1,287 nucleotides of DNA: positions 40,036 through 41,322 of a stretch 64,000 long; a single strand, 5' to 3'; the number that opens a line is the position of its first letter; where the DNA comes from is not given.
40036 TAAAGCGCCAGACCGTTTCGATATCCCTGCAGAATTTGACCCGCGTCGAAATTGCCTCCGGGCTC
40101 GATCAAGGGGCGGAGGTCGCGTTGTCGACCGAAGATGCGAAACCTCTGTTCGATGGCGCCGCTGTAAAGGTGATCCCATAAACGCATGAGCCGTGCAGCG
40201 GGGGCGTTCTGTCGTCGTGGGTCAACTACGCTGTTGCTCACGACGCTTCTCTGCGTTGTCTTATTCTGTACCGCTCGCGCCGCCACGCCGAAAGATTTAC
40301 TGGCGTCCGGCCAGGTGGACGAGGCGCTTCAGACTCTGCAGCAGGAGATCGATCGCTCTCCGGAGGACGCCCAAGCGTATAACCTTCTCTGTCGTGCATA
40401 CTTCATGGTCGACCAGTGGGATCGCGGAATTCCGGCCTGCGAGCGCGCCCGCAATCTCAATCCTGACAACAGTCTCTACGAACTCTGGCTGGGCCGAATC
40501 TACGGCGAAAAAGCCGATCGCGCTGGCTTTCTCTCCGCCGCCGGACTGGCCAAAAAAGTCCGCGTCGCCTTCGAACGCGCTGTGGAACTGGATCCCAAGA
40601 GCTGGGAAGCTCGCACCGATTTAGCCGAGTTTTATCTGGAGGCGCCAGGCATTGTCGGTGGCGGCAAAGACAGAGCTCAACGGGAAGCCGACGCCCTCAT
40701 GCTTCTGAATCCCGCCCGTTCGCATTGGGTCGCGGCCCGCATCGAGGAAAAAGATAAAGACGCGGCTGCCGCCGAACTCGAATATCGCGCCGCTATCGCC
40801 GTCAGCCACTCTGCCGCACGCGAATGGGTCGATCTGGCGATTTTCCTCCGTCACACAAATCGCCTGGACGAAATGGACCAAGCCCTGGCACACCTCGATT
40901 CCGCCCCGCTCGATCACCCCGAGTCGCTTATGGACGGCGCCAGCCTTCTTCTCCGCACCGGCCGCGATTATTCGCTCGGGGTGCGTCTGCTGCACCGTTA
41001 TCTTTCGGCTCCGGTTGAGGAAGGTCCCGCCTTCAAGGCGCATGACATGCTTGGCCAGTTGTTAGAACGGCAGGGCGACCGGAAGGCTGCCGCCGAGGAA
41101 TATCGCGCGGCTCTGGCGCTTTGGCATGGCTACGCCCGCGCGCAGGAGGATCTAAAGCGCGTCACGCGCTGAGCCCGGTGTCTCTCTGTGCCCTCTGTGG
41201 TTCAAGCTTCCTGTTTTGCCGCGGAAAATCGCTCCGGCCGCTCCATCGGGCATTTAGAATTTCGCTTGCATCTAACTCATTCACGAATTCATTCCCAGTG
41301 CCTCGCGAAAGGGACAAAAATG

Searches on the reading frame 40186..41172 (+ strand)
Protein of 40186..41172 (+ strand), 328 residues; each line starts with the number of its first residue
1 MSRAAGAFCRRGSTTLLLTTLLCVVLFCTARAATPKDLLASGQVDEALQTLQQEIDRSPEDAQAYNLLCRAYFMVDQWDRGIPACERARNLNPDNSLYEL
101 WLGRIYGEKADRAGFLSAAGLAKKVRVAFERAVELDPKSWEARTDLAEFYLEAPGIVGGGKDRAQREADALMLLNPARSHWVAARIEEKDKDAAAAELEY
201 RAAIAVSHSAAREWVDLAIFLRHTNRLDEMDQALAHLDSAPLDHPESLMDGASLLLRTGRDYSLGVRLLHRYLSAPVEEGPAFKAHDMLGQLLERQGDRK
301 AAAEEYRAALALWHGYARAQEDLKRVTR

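Call 60: find_encoding_contigs(protein=window:40186-41172:+, flank=10000, max_places=1)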
Protein window:40186-41172:+ (328 aa): 4 contigs read that carry it; 1 place shown.
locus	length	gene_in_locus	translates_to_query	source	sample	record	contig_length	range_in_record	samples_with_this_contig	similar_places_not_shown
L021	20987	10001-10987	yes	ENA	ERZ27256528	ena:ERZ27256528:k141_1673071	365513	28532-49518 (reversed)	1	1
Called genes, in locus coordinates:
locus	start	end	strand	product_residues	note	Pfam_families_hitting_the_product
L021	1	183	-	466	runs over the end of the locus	PF04174:CP_ATPgrasp_1, PF14403:CP_ATPgrasp_2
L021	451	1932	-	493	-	PF04916:Phospholip_B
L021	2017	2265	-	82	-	-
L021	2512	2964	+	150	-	PF13581:HATPase_c_2, PF02518:HATPase_c (weak)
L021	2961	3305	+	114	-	PF01740:STAS, PF13466:STAS_2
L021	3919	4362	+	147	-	-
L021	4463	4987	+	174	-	-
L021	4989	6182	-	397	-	PF13506:Glyco_transf_21, PF13641:Glyco_tranf_2_3, PF00535:Glycos_transf_2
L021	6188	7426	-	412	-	PF00083:Sugar_tr, PF07690:MFS_1, PF00854:PTR2 (faint), PF03137:OATP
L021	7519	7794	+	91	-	PF05015:HigB-like_toxin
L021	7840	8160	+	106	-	PF01381:HTH_3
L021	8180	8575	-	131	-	PF14489:QueF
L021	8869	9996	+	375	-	PF25919:BSH_CusB (faint), PF00364:Biotin_lipoyl (faint), PF25917:BSH_RND, PF25973:BSH_CzcB (weak), PF25954:Beta-barrel_RND_2 (weak), PF25990:Beta-barrel_YknX (weak), PF25975:CzcB_C (weak), PF25989:YknX_C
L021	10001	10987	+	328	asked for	PF13431:TPR_17 (faint), PF23914:TPR_CcmH_CycH (faint), PF00515:TPR_1 (faint), PF07719:TPR_2 (faint), PF13414:TPR_11 (faint), PF13428:TPR_14 (faint), PF13432:TPR_16 (faint), PF14559:TPR_19 (weak)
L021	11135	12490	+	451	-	PF02321:OEP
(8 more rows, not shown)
